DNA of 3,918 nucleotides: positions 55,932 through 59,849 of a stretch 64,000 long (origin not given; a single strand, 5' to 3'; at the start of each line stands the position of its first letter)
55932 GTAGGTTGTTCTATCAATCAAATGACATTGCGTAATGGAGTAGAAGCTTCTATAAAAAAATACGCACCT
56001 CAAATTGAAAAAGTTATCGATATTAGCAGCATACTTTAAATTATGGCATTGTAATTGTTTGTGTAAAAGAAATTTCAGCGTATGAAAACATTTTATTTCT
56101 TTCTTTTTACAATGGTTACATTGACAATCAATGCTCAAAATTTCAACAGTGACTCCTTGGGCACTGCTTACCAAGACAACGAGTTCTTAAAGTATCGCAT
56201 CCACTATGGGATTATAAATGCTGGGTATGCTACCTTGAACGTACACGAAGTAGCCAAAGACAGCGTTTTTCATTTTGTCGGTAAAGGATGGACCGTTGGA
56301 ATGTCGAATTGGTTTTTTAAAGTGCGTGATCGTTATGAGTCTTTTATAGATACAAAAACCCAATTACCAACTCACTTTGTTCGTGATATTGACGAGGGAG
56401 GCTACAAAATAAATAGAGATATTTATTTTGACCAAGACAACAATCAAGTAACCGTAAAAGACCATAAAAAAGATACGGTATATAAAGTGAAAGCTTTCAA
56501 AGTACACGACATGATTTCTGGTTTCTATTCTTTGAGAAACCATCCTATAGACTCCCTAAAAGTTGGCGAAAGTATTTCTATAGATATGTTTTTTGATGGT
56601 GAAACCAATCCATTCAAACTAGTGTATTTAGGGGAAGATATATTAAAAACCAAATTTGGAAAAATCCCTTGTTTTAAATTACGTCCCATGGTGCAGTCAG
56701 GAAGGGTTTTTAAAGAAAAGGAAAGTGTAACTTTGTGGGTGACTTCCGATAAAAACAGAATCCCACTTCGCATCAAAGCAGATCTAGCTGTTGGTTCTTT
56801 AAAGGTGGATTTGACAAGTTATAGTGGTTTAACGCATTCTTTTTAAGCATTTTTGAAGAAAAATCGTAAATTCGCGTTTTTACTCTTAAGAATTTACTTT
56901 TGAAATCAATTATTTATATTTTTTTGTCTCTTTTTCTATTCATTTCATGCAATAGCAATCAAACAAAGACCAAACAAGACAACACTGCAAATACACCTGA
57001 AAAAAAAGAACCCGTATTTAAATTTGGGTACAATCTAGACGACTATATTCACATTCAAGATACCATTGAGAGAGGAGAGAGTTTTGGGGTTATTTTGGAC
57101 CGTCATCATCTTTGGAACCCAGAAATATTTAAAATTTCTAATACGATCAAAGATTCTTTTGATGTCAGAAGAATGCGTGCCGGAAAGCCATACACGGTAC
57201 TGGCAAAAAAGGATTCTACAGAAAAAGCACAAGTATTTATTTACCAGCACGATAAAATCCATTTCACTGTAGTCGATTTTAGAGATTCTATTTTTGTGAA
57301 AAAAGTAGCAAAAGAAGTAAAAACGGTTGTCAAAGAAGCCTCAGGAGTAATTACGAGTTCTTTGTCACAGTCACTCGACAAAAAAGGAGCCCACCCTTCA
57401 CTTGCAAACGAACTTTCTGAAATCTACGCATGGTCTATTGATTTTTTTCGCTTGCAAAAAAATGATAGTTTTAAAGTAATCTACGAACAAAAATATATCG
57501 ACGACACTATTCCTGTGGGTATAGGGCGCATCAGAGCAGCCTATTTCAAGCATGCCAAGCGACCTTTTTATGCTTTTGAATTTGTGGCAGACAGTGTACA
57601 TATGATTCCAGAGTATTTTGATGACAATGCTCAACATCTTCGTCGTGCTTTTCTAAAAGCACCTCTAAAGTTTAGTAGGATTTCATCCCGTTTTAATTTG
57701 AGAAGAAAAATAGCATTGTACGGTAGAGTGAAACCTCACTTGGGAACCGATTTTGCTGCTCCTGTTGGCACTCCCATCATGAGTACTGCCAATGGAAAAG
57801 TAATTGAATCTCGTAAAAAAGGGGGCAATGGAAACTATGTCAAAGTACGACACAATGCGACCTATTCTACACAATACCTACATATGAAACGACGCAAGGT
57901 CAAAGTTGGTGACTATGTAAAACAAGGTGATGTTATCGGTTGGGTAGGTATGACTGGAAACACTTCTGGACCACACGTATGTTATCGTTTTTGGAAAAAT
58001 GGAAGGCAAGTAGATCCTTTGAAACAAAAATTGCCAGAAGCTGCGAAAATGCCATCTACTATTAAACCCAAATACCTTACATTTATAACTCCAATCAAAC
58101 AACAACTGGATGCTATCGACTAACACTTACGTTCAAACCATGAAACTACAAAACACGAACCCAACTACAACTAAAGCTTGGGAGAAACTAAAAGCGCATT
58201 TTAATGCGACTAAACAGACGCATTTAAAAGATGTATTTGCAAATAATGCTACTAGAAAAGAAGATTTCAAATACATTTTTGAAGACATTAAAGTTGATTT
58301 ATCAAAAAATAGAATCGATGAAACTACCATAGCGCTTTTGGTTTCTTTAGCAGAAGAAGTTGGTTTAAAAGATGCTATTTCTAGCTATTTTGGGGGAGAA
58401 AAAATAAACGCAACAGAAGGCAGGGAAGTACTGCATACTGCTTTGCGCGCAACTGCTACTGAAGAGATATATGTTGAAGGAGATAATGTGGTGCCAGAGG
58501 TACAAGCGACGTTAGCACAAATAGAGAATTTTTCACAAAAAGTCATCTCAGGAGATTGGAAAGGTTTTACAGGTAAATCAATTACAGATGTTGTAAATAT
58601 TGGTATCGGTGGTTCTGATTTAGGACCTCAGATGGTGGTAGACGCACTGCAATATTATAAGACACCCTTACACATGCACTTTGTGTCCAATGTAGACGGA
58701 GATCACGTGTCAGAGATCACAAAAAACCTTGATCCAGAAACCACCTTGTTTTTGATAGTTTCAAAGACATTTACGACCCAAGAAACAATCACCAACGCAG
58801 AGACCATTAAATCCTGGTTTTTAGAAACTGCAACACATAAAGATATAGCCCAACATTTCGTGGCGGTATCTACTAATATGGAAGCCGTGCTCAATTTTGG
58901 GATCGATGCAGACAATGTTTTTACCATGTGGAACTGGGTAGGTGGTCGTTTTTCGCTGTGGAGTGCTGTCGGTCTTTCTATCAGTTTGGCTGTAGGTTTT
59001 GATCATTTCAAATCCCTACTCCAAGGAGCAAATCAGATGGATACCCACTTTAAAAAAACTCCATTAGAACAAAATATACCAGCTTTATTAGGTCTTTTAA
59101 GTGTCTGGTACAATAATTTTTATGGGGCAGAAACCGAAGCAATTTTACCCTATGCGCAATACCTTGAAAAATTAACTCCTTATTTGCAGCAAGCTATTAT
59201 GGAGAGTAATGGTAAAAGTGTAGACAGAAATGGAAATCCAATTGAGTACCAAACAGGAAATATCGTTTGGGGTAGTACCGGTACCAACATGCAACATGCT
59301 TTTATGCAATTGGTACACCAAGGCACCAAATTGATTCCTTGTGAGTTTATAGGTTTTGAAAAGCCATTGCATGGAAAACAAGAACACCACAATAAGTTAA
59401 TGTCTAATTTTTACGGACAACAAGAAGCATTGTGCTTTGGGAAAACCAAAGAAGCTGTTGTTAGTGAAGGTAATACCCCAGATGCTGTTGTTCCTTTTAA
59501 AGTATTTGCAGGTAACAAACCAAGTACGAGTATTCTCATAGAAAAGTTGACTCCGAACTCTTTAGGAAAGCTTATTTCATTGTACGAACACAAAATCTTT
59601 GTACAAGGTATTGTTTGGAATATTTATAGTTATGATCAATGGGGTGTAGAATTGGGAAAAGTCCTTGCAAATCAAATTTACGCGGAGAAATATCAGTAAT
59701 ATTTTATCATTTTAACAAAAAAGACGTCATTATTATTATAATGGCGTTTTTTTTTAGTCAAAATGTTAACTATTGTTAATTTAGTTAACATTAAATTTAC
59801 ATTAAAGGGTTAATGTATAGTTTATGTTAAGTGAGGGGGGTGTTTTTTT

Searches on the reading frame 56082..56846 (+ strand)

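Call 10: search_protein_families(library=pfam, proteins=[window:56082-56846:+])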
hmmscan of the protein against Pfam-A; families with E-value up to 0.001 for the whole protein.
window:56082-56846:+ (254 aa): 1 family
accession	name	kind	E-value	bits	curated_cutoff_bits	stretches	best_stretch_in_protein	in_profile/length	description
PF11306.15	DUF3108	-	2.4e-55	188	26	1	37-245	1-209/209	Protein of unknown function (DUF3108)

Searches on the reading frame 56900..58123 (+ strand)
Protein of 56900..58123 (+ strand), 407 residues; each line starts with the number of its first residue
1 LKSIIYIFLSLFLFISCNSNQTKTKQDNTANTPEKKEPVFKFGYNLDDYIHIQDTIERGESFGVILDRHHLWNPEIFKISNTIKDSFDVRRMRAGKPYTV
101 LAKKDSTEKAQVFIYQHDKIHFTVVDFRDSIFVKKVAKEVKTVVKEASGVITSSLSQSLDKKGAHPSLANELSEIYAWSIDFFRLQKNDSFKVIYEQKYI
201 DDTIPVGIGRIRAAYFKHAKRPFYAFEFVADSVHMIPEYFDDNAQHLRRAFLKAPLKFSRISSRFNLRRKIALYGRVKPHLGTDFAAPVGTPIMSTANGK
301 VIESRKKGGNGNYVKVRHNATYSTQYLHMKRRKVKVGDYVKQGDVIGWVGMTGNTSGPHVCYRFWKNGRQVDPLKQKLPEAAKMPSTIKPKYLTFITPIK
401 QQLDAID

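Call 10: search_protein_families(library=pfam, proteins=[window:56900-58123:+])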
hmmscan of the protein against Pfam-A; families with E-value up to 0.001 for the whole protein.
window:56900-58123:+ (407 aa): 2 families
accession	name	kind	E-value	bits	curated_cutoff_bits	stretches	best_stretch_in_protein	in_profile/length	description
PF01551.29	Peptidase_M23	-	2.4e-31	108.2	28.7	1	279-373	2-96/96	Peptidase family M23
PF19425.4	Csd3_N2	-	3e-13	50.2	27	1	145-266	7-121/122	Csd3 second domain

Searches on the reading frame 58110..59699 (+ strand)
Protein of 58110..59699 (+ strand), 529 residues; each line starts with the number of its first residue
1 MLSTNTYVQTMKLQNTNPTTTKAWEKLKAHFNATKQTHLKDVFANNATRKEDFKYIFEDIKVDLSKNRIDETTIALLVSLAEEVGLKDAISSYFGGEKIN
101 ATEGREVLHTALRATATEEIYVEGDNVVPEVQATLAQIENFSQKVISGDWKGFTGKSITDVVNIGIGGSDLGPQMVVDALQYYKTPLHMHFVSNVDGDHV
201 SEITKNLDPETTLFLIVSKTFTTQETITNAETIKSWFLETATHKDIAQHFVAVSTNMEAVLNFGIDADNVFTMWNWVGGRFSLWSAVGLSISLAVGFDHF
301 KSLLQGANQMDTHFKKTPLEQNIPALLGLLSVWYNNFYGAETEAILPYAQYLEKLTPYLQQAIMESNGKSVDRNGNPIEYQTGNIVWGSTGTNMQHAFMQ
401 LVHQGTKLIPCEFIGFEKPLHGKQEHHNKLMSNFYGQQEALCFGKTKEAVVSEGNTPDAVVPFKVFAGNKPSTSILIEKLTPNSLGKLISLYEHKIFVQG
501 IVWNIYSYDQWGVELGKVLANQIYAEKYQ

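Call 87: search_protein_families(library=pfam, proteins=[window:58110-59699:+])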
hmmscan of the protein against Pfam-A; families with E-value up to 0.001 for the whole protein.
window:58110-59699:+ (529 aa): 1 family
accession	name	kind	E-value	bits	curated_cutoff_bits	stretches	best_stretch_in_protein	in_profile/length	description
PF00342.24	PGI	-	8.6e-211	701.2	22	1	63-526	1-468/486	Phosphoglucose isomerase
